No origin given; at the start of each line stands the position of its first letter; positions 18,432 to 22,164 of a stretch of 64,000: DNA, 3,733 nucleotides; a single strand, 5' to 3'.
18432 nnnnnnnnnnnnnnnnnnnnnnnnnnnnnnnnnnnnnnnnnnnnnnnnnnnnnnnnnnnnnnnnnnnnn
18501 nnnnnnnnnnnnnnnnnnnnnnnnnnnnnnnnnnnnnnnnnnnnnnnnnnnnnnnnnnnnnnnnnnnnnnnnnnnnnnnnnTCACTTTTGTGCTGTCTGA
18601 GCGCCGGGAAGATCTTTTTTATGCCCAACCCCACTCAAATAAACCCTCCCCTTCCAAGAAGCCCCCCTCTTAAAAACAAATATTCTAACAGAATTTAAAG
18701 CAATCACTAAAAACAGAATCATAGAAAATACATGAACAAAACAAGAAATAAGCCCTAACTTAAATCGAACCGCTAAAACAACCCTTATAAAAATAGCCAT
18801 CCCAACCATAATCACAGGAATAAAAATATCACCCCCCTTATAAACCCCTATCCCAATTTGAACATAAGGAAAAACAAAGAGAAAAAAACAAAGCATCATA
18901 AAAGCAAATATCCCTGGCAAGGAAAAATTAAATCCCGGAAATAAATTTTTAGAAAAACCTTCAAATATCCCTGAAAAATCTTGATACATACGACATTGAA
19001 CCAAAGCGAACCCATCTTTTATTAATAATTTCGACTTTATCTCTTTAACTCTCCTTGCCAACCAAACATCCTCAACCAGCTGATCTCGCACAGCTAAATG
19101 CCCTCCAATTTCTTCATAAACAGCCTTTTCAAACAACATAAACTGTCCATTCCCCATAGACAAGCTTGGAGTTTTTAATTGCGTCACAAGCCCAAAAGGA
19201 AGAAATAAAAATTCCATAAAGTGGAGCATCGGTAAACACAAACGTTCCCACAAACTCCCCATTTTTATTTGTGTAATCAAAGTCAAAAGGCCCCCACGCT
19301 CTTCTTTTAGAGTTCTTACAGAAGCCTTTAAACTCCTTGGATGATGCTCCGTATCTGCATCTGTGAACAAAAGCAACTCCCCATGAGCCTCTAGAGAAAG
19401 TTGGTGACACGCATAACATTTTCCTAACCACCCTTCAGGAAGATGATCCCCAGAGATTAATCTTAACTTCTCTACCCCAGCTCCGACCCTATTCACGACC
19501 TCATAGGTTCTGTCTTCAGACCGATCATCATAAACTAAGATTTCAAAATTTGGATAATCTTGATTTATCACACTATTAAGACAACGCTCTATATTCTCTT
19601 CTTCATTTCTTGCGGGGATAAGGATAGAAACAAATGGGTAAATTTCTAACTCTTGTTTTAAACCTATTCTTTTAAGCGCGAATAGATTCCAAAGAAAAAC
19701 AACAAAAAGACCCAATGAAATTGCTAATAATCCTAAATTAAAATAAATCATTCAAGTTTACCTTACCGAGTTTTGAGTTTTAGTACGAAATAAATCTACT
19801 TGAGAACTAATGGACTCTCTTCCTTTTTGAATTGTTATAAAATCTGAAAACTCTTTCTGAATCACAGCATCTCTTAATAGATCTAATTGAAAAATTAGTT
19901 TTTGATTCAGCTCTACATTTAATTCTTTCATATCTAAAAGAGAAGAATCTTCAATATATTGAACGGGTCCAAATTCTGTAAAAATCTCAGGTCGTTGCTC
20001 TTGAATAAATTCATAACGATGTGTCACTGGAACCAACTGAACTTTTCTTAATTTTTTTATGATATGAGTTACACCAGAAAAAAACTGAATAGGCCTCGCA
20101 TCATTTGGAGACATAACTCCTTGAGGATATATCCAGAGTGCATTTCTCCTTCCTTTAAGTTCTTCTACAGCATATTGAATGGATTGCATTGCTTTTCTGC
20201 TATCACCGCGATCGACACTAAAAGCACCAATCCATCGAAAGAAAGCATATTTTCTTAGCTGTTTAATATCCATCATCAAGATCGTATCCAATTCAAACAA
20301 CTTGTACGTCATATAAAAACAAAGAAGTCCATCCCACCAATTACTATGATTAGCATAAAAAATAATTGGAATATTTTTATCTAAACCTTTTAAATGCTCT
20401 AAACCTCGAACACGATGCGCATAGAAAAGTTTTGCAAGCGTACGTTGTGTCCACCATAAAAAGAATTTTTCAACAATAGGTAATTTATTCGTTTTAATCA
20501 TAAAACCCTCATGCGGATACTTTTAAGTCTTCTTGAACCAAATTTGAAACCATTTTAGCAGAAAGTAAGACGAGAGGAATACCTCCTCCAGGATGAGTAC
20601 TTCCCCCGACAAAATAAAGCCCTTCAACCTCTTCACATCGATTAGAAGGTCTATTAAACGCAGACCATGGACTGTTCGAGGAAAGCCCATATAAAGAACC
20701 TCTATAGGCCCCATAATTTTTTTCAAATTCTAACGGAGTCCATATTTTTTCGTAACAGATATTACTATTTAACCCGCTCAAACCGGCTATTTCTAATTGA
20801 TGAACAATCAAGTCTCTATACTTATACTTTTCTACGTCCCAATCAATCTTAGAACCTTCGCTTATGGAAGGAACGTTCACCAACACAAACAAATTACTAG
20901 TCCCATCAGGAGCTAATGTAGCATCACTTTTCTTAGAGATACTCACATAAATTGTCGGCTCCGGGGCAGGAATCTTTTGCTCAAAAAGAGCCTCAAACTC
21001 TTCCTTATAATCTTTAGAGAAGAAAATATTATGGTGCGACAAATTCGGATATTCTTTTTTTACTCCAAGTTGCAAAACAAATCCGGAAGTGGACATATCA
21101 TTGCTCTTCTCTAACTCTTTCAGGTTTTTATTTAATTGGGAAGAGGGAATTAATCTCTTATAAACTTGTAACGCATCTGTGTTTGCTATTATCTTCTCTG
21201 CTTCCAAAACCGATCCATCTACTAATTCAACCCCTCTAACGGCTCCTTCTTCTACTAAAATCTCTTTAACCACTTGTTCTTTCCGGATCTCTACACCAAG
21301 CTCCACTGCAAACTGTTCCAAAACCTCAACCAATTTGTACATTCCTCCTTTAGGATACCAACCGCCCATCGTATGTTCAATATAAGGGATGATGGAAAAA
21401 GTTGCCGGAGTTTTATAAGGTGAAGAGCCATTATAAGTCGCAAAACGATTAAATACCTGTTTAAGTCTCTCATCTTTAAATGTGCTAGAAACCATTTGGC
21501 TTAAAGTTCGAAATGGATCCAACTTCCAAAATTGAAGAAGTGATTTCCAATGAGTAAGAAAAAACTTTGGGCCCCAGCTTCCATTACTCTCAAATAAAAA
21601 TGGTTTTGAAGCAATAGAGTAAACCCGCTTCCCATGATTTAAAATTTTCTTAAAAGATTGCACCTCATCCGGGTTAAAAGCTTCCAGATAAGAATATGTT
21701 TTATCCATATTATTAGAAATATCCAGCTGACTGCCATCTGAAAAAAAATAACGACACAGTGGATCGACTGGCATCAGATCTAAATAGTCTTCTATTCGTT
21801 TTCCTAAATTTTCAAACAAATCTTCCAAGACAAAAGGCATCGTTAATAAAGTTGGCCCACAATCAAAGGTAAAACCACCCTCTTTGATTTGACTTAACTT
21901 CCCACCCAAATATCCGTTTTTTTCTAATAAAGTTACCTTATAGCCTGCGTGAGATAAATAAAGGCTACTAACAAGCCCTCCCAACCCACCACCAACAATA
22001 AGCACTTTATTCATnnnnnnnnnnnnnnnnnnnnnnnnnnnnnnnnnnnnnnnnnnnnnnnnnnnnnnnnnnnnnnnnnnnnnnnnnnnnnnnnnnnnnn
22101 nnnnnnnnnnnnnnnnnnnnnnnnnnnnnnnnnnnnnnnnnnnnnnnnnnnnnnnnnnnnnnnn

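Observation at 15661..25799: Compact carotenoid operon predicting a monocyclic hydroxylated carotenoid glycoside fatty-acid ester (myxol/salinixanthin/myxobacton-like)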

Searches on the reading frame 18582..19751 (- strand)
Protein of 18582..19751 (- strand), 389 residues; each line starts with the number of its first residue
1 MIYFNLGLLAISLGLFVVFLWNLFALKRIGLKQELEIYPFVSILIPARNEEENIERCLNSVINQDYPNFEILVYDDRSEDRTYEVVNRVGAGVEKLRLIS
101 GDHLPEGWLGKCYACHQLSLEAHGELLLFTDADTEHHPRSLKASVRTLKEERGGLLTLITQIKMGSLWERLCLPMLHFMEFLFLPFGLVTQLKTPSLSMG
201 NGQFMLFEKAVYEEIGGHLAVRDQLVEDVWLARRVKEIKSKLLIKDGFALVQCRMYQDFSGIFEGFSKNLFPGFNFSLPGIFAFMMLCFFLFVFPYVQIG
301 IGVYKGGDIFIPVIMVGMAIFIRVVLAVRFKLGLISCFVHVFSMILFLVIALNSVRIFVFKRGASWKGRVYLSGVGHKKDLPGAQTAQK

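Call 3: search_protein_families(library=pfam, proteins=[window:18582-19751:-], max_evalue=0.01)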
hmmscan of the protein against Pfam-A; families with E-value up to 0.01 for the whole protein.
window:18582-19751:- (389 aa): 4 families
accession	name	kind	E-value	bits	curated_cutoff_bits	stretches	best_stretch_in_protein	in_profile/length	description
PF00535.33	Glycos_transf_2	-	2.1e-26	93.3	23.3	1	42-216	1-168/168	Glycosyl transferase family 2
PF13641.12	Glyco_tranf_2_3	-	8.4e-15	55.8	27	1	41-237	3-196/230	Glycosyltransferase like family 2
PF13506.12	Glyco_transf_21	-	8.3e-14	51.9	21.7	1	106-247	13-149/174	Glycosyl transferase family 21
PF10111.15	Glyco_tranf_2_2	-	0.00029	20.9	27.3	1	42-141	1-99/276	Glycosyltransferase like family 2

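Call 4: search_protein_families(library=ncbifam, proteins=[window:18582-19751:-], max_evalue=0.01)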
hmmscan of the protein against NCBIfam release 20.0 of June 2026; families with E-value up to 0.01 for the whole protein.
window:18582-19751:- (389 aa): 24 families
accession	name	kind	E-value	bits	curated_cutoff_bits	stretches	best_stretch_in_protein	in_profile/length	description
TIGR03469.1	HpnB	hypoth_equivalog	1.3e-52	179.1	379.25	1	28-371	33-384/386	hopene-associated glycosyltransferase HpnB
NF045692.1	OglycostaseCruG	equivalog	7.5e-33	114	600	1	35-371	37-386/386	2'-O-glycosyltransferase CruG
TIGR03472.1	HpnI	equivalog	2.5e-17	62.8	310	1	32-248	34-248/373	bacteriohopanetetrol glucosamine biosynthesis glycosyltransferase HpnI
TIGR04283.1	glyco_like_mftF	equivalog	3.1e-16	59.6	182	1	41-245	1-179/221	TIGR04283 family arsenosugar biosynthesis glycosyltransferase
TIGR03937.1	PgaC_IcaA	equivalog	1e-15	57.6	422.3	1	27-150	33-152/407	poly-beta-1,6-N-acetyl-D-glucosamine synthase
NF050050.1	ProtGlycPglI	equivalog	6.3e-11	42.2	500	1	39-150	2-110/306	GalNAc(5)-diNAcBac-PP-undecaprenol beta-1,3-glucosyltransferase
NF041875.1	EPS_EpsD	equivalog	5.2e-10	39.2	370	1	41-151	1-107/325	exopolysaccharide biosynthesis glycosyltransferase EpsD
NF047683.1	TeichurnBiosyTuaG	equivalog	1.3e-09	38.1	400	1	38-151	5-114/252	teichuronic acid biosynthesis protein TuaG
NF010496.0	PRK13915.1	equivalog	1.3e-09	37.5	262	1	41-136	33-129/307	glucosyl-3-phosphoglycerate synthase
TIGR03111.1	glyc2_xrt_Gpos1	hypoth_equivalog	2.3e-09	36.6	363.95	1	29-149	39-157/439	TIGR03111 family XrtG-associated glycosyltransferase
TIGR03965.1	mycofact_glyco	equivalog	1e-08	34.5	280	1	38-148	73-179/467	mycofactocin biosynthesis glycosyltransferase MftF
NF038299.1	EPS_HpsN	equivalog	1.2e-08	34.3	425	1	39-151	1-109/317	hormogonium polysaccharide biosynthesis glycosyltransferase HpsN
NF053739.1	GlytfEpsEBac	equivalog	1.1e-07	31.2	450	1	39-145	1-104/265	glycosyltransferase EpsE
NF007482.0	PRK10073.1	equivalog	1.5e-07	30.7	423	1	39-139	6-101/334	glycosyltransferase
TIGR04017.1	WcaA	equivalog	1.3e-06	28.2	495.75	1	39-142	5-104/279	colanic acid biosynthesis glycosyltransferase WcaA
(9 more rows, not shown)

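Call 70: search_dna_similar(query=window:18582-19751:-, collection=plasmids, mode=protein, max_rows=12)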
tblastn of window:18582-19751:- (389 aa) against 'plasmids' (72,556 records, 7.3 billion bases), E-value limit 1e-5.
Records with a match: 361; places in all: 382; records where one place covers at least 80% of the query: 40.
Best place of each record, by identity: <60% 361.
By first word of the organism name: Ralstonia 128; Thermus 33; Rhizobium 18; Sinorhizobium 15; Bacillus 14; Escherichia 13; Acinetobacter 10; Staphylococcus 9; Mycetohabitans 9; Sulfitobacter 9; and 54 more.
By predicted mobility (MOB-suite, as given by PLSDB): non-mobilizable 171; mobilizable 152; conjugative 38.
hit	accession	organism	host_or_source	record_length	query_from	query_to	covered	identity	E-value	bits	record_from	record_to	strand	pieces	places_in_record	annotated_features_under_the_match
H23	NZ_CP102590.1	Niallia taxi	-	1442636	9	331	83%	35.4%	6e-56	205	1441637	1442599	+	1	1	none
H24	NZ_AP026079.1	Acaryochloris marina MBIC10699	cell culture,Ascidian, Diplosoma similis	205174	11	369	92%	31.4%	2e-51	191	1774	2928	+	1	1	glycosyltransferase family 2 protein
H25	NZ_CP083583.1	Kovacikia minuta CCNUW1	cell culture,fresh water lake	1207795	10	373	94%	30.5%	5e-39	155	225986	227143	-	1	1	record has no annotation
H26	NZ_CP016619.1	Microvirga ossetica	Vicia alpestris,cell culture,nodules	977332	8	371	94%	30.2%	2e-37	151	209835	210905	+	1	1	glycosyltransferase family 2 protein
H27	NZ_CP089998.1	Cytobacillus spongiae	sponge,Pure culture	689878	22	371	90%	31.1%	6e-48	182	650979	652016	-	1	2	glycosyltransferase family 2 protein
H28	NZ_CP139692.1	Limimaricola variabilis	Bacterial Culture,hydrothermal vent ...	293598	34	380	89%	30.6%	8e-31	131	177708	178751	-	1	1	glycosyltransferase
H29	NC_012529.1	Deinococcus deserti VCD115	-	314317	41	371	85%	31.7%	4e-37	150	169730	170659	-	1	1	glycosyltransferase family 2 protein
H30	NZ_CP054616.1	Azospirillum oryzae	cell culture,soil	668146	22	376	91%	29.5%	9e-42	164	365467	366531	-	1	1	glycosyltransferase family 2 protein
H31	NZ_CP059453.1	Azospirillum brasilense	Prokaryotes,soil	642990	32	373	88%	30.3%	2e-38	154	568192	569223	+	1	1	glycosyltransferase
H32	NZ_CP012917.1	Azospirillum brasilense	Digitaria eriantha,microbe,root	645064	32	373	88%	29.5%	2e-39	156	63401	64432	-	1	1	glycosyltransferase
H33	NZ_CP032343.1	Azospirillum brasilense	soil sample,Agricultural field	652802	32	373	88%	29.5%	2e-39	156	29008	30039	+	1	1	glycosyltransferase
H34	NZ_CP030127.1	Indioceanicola profundi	sediment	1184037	41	371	85%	30.4%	2e-41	162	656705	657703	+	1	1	none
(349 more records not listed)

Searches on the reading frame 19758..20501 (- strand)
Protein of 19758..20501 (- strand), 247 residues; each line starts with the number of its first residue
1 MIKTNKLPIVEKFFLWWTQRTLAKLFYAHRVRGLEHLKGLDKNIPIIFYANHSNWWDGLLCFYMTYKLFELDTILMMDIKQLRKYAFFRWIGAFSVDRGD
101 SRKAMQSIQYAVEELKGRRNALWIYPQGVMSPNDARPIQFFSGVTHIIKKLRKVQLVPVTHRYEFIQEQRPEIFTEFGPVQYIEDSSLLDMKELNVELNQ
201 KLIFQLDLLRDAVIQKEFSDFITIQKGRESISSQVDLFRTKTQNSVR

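Call 3: search_protein_families(library=pfam, proteins=[window:19758-20501:-], max_evalue=0.01)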
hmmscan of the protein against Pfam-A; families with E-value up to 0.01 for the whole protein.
window:19758-20501:- (247 aa): 1 family
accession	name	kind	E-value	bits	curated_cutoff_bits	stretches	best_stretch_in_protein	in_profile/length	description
PF01553.26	Acyltransferase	-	5.6e-12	46.1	23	1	31-161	4-131/132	Acyltransferase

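Call 4: search_protein_families(library=ncbifam, proteins=[window:19758-20501:-], max_evalue=0.01)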
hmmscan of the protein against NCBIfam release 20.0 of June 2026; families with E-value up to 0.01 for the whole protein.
window:19758-20501:- (247 aa): 3 families
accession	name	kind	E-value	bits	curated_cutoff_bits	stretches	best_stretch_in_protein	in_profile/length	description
TIGR00530.1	AGP_acyltrn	subfamily_domain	5.8e-10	39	102.95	1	41-160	13-128/130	1-acylglycerol-3-phosphate O-acyltransferase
NF011593.0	PRK15018.1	equivalog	0.00081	19.2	501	1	80-147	96-166/245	1-acylglycerol-3-phosphate O-acyltransferase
NF005291.0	PRK06814.1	equivalog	0.0053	14.7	1349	1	20-133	432-537/1140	acyl-[ACP]--phospholipid O-acyltransferase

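Call 71: search_dna_similar(query=window:19758-20501:-, collection=plasmids, mode=protein, max_rows=12)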
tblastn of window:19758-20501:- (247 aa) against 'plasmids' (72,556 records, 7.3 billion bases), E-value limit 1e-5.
Records with a match: 13; places in all: 13; records where one place covers at least 80% of the query: 13.
Best place of each record, by identity: <60% 13.
By first word of the organism name: Azospirillum 6; Cytobacillus 1; Niallia 1; Palleronia 1; Microvirga 1; Gluconobacter 1; Limimaricola 1; Indioceanicola 1.
By predicted mobility (MOB-suite, as given by PLSDB): non-mobilizable 11; conjugative 1; mobilizable 1.
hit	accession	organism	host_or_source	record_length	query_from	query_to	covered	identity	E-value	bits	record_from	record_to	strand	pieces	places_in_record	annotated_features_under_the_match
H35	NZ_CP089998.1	Cytobacillus spongiae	sponge,Pure culture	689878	1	244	99%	27.9%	1e-22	103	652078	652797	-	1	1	lysophospholipid acyltransferase family protein | carotenoid biosynthesis protein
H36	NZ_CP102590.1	Niallia taxi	-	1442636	1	230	93%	29.1%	6e-26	112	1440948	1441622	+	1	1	none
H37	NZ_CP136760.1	Palleronia sp. LCG004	cell culture,Intertidal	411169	6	236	94%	26.8%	4e-18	90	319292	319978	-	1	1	lysophospholipid acyltransferase family protein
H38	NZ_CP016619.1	Microvirga ossetica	Vicia alpestris,cell culture,nodules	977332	4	236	94%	26.0%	5e-18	90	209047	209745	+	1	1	lysophospholipid acyltransferase family protein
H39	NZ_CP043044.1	Gluconobacter thailandicus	Triticum aestivum,leaf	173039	8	239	94%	26.1%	1e-18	92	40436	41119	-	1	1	lysophospholipid acyltransferase family protein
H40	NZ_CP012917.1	Azospirillum brasilense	Digitaria eriantha,microbe,root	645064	4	239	96%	24.9%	5e-14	78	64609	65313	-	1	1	lysophospholipid acyltransferase family protein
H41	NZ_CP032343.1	Azospirillum brasilense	soil sample,Agricultural field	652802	4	239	96%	24.9%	5e-14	78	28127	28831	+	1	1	lysophospholipid acyltransferase family protein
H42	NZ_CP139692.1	Limimaricola variabilis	Bacterial Culture,hydrothermal vent ...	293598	10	237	92%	25.8%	2e-14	79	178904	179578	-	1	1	lysophospholipid acyltransferase family protein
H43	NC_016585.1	Azospirillum lipoferum 4B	-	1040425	6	239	95%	24.9%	4e-14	79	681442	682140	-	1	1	none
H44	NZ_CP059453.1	Azospirillum brasilense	Prokaryotes,soil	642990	6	239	95%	24.7%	2e-15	82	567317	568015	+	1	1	lysophospholipid acyltransferase family protein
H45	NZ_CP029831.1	Azospirillum ramasamyi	single cell,Cow dung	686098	40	239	81%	27.9%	3e-19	94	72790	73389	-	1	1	lysophospholipid acyltransferase family protein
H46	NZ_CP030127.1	Indioceanicola profundi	sediment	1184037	12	239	92%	24.0%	1e-14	80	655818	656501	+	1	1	none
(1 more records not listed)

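Call 72: get_annotated_region(hit=H35, flank=7000)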
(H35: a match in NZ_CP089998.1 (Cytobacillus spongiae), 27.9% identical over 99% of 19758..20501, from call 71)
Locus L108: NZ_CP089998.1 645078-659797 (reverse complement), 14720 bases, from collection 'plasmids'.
description: Cytobacillus spongiae strain CY-G plasmid unnamed, complete sequence
organism: Cytobacillus spongiae (NCBI taxid 2901381)
taxonomy: Bacteria; Bacillota; Bacilli; Bacillales; Bacillaceae; Cytobacillus; Cytobacillus spongiae
host: -; source: sponge,Pure culture; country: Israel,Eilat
typing (MOB-suite, as given by PLSDB): non-mobilizable
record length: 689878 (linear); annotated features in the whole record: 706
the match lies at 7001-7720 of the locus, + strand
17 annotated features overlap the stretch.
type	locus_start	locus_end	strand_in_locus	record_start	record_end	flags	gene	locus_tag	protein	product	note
CDS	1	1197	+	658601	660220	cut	-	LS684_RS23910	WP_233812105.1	MDR family MFS transporter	GO:0055085 - transmembrane transport [Evidence IEA]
CDS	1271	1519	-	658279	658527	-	-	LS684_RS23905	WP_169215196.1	DNA alkylation repair protein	-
CDS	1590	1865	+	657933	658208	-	-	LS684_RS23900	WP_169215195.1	hypothetical protein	-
CDS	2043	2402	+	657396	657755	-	-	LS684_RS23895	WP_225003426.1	hypothetical protein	-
CDS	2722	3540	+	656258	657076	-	-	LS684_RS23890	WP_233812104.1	CAP domain-containing protein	-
CDS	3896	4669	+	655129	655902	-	-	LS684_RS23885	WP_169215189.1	SDR family oxidoreductase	-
CDS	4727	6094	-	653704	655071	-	-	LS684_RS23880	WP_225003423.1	MATE family efflux transporter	GO:0006855 - xenobiotic transmembrane transport [Evidence IEA]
CDS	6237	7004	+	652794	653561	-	-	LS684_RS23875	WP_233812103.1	carotenoid biosynthesis protein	-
CDS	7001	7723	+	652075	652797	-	-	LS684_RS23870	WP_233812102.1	lysophospholipid acyltransferase family protein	-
CDS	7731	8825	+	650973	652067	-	-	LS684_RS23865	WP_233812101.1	glycosyltransferase family 2 protein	-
CDS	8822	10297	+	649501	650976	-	crtI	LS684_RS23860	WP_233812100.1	phytoene desaturase family protein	GO:0016117 - carotenoid biosynthetic process [Evidence IEA]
CDS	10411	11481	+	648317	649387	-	-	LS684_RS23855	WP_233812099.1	undecaprenyldiphospho-muramoylpentapeptide beta-N-acetylglucosaminyltransferase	-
CDS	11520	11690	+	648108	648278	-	-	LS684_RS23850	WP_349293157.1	YflJ family protein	-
CDS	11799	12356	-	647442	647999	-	-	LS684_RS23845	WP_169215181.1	GNAT family N-acetyltransferase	-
CDS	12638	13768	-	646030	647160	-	-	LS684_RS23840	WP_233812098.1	amidohydrolase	-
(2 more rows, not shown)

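Call 73: get_annotated_region(hit=H40, flank=7000)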
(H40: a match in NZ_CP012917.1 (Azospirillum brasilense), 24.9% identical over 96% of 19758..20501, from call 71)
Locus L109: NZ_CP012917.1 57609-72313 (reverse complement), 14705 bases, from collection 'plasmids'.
description: Azospirillum brasilense strain Sp 7 plasmid ABSP7_p3, complete sequence
organism: Azospirillum brasilense (NCBI taxid 192)
taxonomy: Bacteria; Pseudomonadota; Alphaproteobacteria; Rhodospirillales; Azospirillaceae; Azospirillum; Azospirillum brasilense
host: -; source: Digitaria eriantha,microbe,root; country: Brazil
typing (MOB-suite, as given by PLSDB): non-mobilizable
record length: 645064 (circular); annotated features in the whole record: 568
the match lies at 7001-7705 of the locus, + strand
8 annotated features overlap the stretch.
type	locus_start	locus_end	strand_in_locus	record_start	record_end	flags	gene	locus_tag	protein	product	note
CDS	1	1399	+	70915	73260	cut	-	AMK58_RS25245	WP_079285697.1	mechanosensitive ion channel domain-containing protein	GO:0055085 - transmembrane transport [Evidence IEA]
CDS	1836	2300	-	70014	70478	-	-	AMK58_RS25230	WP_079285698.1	DUF4126 family protein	-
CDS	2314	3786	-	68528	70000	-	-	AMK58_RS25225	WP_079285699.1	aldehyde dehydrogenase family protein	-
CDS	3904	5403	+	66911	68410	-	crtI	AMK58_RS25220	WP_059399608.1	phytoene desaturase family protein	GO:0016117 - carotenoid biosynthetic process [Evidence IEA]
CDS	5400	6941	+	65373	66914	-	crtI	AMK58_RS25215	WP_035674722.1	phytoene desaturase family protein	GO:0016117 - carotenoid biosynthetic process [Evidence IEA]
CDS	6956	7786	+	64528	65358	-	-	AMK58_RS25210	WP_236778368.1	lysophospholipid acyltransferase family protein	-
CDS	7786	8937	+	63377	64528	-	-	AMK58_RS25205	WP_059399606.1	glycosyltransferase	-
CDS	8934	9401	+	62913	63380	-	-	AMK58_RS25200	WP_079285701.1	DUF2141 domain-containing protein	-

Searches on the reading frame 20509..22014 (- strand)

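Call 3: search_protein_families(library=pfam, proteins=[window:20509-22014:-], max_evalue=0.01)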
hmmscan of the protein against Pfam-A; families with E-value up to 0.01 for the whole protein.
window:20509-22014:- (501 aa): 11 families
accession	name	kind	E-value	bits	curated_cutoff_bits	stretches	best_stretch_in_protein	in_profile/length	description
PF01593.30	Amino_oxidase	-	5.1e-21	75.9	19.8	1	11-492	1-441/443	Flavin containing amine oxidoreductase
PF13450.12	NAD_binding_8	-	1e-12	48.5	21.9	1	6-60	1-55/68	NAD(P)-binding Rossmann-like domain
PF01266.30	DAO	-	4.2e-10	40.1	27.9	1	3-37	1-35/353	FAD dependent oxidoreductase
PF00890.30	FAD_binding_2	-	6.8e-09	35.8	20.4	1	4-41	2-38/414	FAD binding domain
PF03486.20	HI0933_like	-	1e-07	32.1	50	1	3-42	2-41/244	HI0933-like protein Rossmann domain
PF12831.13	FAD_oxidored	-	4.1e-07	30.1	27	1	4-42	2-40/416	FAD dependent oxidoreductase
PF07992.20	Pyr_redox_2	-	3.8e-06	27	26.1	1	3-35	2-35/291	Pyridine nucleotide-disulphide oxidoreductase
PF01494.25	FAD_binding_3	-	7e-05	22.6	22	1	3-33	3-33/349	FAD binding domain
PF00070.33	Pyr_redox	-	0.00019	22.3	22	0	3-36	1-34/82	Pyridine nucleotide-disulphide oxidoreductase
PF01134.28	GIDA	-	0.00021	20.9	22.1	0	3-33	1-31/391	Glucose inhibited division protein A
PF04820.20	Trp_halogenase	-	0.0027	17.1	21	0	229-274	161-206/458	Tryptophan halogenase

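Call 4: search_protein_families(library=ncbifam, proteins=[window:20509-22014:-], max_evalue=0.01)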
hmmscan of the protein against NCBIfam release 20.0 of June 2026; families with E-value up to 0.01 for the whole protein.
window:20509-22014:- (501 aa): 63 families (the best 25 are shown)
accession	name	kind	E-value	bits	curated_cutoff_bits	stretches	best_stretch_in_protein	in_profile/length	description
TIGR02734.1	crtI_fam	subfamily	6.3e-131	437.5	238.1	1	4-499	1-494/504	phytoene desaturase family protein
NF042421.1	hydcarot_desat_CrtD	equivalog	1.5e-111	373.3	500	1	1-495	1-485/487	1-hydroxycarotenoid 3,4-desaturase CrtD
NF045637.1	carotdesatCrtDProt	equivalog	2.2e-108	362.9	580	1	4-494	1-483/485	1-hydroxycarotenoid 3,4-desaturase CrtD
NF058655.1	CrtID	equivalog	2.6e-107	359.6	640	1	4-490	1-478/478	bifunctional phytoene desaturase/3,4-desaturase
TIGR02730.1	carot_isom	equivalog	2.7e-37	128.7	586.9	1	4-497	3-492/493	carotenoid isomerase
NF045689.1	BCarotKetCrtO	equivalog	5.9e-30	104.3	1000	2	3-303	5-321/563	beta-carotene ketolase CrtO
TIGR02733.1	desat_CrtD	equivalog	1.9e-28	99.4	549.7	2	180-493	183-488/492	C-3',4' desaturase CrtD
NF005560.0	PRK07233.1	equivalog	7.5e-12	44.8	252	2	3-50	2-49/435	hypothetical protein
TIGR03467.1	HpnE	equivalog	1.6e-08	34.3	283.05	1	4-54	1-53/430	hydroxysqualene dehydroxylase HpnE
NF040770.1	hetero_SS_HdrA2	exception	1.6e-08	33.1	1100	1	2-54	140-192/777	CoB-CoM heterodisulfide reductase HdrA2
TIGR00275.1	TIGR00275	subfamily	9.9e-08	31.2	183.8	1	4-41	1-38/401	aminoacetone oxidase family FAD-binding enzyme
NF008845.0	PRK11883.1-5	equivalog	1.1e-07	30.5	560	1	2-55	5-64/468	protoporphyrinogen oxidase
NF005547.0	PRK07208.1-3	equivalog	4e-07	29.1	380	1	3-53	6-56/465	hypothetical protein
NF005548.0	PRK07208.1-4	equivalog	1.6e-06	27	389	1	2-54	4-56/488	hypothetical protein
TIGR00562.1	proto_IX_ox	equivalog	2.1e-06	26.6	97.85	1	2-58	3-61/470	protoporphyrinogen oxidase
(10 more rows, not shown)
